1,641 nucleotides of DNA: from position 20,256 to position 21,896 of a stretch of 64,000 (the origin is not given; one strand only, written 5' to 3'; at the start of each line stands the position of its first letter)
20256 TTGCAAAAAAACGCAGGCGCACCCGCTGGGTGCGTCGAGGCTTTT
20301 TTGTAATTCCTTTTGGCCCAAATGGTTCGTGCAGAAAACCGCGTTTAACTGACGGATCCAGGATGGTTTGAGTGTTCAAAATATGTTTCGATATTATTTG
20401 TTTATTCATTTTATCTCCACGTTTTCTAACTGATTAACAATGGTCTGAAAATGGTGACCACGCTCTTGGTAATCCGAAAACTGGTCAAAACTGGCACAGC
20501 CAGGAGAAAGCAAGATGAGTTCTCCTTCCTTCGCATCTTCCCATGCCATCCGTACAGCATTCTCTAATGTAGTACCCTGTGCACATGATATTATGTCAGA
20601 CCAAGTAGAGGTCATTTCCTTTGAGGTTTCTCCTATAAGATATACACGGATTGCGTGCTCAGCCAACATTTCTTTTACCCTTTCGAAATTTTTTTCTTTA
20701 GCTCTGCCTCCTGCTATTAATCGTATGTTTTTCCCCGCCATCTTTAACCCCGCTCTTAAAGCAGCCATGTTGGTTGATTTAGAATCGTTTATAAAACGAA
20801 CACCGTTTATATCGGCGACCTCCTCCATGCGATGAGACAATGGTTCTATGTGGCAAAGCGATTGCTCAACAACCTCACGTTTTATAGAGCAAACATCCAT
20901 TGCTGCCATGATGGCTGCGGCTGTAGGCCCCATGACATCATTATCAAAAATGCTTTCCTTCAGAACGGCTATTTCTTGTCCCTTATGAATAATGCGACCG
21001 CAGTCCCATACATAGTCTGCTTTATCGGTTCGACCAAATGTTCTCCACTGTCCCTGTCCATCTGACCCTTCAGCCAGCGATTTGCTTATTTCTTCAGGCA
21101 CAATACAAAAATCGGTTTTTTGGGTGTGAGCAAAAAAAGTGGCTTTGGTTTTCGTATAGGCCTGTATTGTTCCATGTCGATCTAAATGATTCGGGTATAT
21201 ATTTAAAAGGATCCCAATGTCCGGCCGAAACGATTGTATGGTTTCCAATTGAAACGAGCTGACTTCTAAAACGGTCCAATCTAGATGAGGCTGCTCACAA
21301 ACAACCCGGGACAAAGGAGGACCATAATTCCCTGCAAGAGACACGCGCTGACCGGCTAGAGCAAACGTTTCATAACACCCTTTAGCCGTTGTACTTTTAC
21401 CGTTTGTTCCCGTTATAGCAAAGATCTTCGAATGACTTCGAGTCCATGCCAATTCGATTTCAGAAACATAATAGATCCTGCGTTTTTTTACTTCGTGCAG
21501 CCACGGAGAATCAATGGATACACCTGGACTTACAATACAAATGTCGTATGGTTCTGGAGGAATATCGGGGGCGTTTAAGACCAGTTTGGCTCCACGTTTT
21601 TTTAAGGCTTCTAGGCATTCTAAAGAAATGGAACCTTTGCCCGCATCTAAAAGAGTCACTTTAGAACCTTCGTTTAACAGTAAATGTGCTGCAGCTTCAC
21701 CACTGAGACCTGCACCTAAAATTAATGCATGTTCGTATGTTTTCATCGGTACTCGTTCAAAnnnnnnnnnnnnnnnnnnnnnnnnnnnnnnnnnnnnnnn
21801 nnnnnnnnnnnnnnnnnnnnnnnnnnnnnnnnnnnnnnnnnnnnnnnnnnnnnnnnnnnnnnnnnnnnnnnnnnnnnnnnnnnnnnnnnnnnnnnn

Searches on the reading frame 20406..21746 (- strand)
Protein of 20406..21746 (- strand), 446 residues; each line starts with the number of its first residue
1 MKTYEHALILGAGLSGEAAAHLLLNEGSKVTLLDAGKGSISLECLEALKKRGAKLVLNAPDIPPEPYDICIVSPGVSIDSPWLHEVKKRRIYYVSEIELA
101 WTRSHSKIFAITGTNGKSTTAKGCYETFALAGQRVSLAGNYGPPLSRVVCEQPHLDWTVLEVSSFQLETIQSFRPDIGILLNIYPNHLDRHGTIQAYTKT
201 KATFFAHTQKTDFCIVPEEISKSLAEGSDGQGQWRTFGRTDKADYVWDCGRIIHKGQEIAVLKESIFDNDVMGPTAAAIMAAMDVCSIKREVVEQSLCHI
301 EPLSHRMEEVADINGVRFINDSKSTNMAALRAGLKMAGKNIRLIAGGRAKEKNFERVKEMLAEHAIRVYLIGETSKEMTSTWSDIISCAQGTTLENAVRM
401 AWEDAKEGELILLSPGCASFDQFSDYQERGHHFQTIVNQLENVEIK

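Call 9: search_protein_families(library=pfam, proteins=[window:20406-21746:-])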
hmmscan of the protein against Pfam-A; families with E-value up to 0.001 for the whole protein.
window:20406-21746:- (446 aa): 4 families
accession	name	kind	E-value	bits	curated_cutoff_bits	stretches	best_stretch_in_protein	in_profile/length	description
PF08245.18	Mur_ligase_M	-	2.4e-22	80.3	24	1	111-259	1-168/200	Mur ligase middle domain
PF02875.26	Mur_ligase_C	-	3.7e-11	44.4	28.4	1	305-415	1-125/127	Mur ligase, glutamate ligase domain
PF21799.2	MurD-like_N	-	0.00014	22.5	27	0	6-91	2-84/88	Mur ligase MurD-like, N-terminal domain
PF13450.12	NAD_binding_8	-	0.00036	21.2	21.9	0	9-37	1-29/68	NAD(P)-binding Rossmann-like domain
